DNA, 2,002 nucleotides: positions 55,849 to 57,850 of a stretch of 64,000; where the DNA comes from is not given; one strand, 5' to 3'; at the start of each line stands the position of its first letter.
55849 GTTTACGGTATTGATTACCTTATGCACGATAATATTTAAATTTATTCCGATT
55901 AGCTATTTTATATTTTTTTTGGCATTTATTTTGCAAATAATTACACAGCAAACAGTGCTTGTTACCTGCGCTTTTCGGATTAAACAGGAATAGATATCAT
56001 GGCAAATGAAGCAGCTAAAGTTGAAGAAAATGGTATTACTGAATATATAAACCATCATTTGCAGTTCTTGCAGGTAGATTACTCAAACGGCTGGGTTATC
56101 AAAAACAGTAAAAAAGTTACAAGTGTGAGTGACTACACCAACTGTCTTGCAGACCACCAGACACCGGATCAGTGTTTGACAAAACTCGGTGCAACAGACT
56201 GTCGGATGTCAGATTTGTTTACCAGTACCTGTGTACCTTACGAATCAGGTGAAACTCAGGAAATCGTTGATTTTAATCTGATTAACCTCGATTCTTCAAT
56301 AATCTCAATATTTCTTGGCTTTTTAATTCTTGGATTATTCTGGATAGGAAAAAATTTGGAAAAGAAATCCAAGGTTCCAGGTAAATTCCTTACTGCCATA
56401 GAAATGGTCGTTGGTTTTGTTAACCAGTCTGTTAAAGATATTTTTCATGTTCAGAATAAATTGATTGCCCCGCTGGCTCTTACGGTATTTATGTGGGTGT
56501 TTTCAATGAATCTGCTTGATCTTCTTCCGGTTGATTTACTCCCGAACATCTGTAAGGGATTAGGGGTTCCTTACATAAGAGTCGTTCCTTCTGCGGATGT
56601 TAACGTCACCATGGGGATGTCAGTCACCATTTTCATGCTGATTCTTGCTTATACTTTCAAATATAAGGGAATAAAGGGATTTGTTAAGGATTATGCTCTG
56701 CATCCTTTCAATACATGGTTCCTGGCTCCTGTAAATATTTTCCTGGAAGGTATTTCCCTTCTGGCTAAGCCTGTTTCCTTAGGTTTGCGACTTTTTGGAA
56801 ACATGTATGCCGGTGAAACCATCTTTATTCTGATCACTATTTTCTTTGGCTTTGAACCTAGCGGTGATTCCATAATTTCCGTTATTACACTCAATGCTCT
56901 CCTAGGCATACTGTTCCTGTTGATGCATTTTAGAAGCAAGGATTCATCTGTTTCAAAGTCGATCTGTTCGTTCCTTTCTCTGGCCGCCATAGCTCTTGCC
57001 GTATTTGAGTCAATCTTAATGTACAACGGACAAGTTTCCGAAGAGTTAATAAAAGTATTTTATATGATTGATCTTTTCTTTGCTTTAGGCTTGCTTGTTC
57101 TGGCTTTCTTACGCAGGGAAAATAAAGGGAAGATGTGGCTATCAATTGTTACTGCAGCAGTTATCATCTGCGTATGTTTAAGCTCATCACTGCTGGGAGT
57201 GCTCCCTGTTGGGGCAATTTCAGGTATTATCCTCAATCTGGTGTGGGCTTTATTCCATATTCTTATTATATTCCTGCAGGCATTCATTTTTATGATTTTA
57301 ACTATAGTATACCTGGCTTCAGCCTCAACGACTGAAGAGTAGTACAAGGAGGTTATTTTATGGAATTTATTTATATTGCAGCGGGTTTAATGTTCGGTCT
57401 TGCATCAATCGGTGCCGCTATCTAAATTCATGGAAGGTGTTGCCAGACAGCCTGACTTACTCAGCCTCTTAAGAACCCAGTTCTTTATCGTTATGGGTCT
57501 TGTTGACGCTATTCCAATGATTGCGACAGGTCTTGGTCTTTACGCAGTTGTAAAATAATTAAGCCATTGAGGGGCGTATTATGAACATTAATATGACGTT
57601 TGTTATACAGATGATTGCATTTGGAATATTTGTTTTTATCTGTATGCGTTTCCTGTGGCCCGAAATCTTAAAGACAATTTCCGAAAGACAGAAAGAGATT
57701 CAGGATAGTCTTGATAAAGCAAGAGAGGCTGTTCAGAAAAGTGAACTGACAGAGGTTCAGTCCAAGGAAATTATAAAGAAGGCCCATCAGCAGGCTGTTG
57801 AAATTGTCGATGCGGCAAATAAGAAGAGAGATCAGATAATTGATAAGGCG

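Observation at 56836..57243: ATP synthase a subunit carries an insertion of about 120 aa of hydrophobic sequence between the Arg-helix and the final helix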

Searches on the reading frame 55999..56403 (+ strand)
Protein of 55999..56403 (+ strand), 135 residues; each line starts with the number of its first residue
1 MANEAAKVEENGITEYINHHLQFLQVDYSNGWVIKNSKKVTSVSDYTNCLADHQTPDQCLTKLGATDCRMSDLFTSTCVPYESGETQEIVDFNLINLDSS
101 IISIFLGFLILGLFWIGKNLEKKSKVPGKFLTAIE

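Call 26: find_related_loci(query=A4, collection=genome_contigs, flank=10000)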
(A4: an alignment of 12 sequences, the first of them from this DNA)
Query A4 (135 aa) in genome_contigs; peptide patterns used: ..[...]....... (x = any residue, [..] = any of these).
57 stretches matched a pattern; 24 encode a relative of the query (tblastn E <= 1e-3); 24 distinct loci.
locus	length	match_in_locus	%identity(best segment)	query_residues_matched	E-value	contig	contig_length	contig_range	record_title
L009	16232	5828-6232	94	1-135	4e-87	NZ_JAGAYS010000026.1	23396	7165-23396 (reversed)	MAG: Ruminobacter sp. isolate RGIG8895 Water_deer_Omasum.Co__c231461, whole genome shotgun sequence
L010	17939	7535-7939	68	1-135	5e-59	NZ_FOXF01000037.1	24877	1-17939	Ruminobacter amylophilus strain DSM 1361, whole genome shotgun sequence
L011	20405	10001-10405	57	1-135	3e-39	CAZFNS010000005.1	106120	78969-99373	MAG TPA_asm: uncultured Enterobacterales bacterium isolate SRP314395_co1_245 genome assembly, contig: NODE_67_length_106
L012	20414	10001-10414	56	1-135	2e-33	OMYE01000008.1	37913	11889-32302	uncultured proteobacterium isolate RUG065 genome assembly, contig: scaffold_623, whole genome shotgun sequence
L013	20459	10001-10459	45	4-135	2e-31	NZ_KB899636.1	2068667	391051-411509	Succinimonas amylolytica DSM 2873 F557DRAFT_scaffold00001.1, whole genome shotgun sequence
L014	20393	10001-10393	47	15-135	1e-31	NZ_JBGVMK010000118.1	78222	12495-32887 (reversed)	MAG: Succinimonas sp. isolate fecal_MAG_26 fecal_MAG_26_contig_0134, whole genome shotgun sequence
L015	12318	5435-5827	45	15-135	2e-30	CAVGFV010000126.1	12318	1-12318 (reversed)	Succinimonas sp. isolate H07627-L1_cleanbin_000002 genome assembly, contig: Spades_H07627-L1_contig_3178, whole genome s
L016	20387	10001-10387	44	4-135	1e-27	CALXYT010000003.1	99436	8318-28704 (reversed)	MAG: uncultured Succinivibrionaceae bacterium isolate BRZ_RV__bin21 genome assembly, contig: BRZ_RV__NODE_143_length_994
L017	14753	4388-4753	47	15-135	2e-27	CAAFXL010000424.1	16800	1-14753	MAG TPA_asm: uncultured Ruminobacter sp., isolate HGM20899, WGS project CAAFXL010000000 data, contig: SRS475647_99_k119_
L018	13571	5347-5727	43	11-135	8e-28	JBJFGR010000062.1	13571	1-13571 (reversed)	MAG: Succinivibrionaceae bacterium isolate PUUB56_bin.028 NODE_2721_length_13571_cov_11.432376, whole genome shotgun seq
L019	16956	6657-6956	29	15-135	9e-11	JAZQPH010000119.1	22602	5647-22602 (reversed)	MAG: Succinivibrionaceae bacterium isolate T1900045240_TH20190010.MAGScoT_cleanbin_000005 SGB_5516_k141_2333437, whole g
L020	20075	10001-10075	64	12-34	2e-5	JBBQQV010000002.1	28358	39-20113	MAG: Lysobacterales bacterium isolate Co_metawrap_1613 Cmw_1613_k141_11852016_length_28358_cov_8.0000, whole genome shot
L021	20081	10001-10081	56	5-31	1e-4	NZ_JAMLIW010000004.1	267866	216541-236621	MAG: Thermomonas sp. isolate ACE_NR_PROT27 ACE_NR_PROT27_4, whole genome shotgun sequence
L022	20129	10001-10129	36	92-135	2e-4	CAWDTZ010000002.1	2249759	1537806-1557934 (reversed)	MAG: uncultured beta proteobacterium isolate MFD05442.bin.1.298 genome assembly, contig: contig_3341, whole genome shotg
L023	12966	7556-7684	39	92-135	3e-4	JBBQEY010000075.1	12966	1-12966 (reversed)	MAG: Burkholderiales bacterium isolate Co_metawrap_1069 Cmw_1069_k141_3851921_length_12966_cov_11.9966, whole genome sho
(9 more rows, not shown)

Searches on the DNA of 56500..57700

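Call 34: search_rna_families(source=window, start=56500, end=57700, threshold=evalue, max_evalue=1)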
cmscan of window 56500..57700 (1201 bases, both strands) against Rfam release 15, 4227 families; matches with E-value up to 1: 0.
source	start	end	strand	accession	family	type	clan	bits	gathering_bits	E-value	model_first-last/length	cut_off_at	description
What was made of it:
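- On Group I / group II intron or other structured RNA: No Rfam match at E<=1 in 56500-57700 (call 34).
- No Rfam intron or other RNA family (call 34).
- Tried and rejected: No Rfam hit (call 34).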
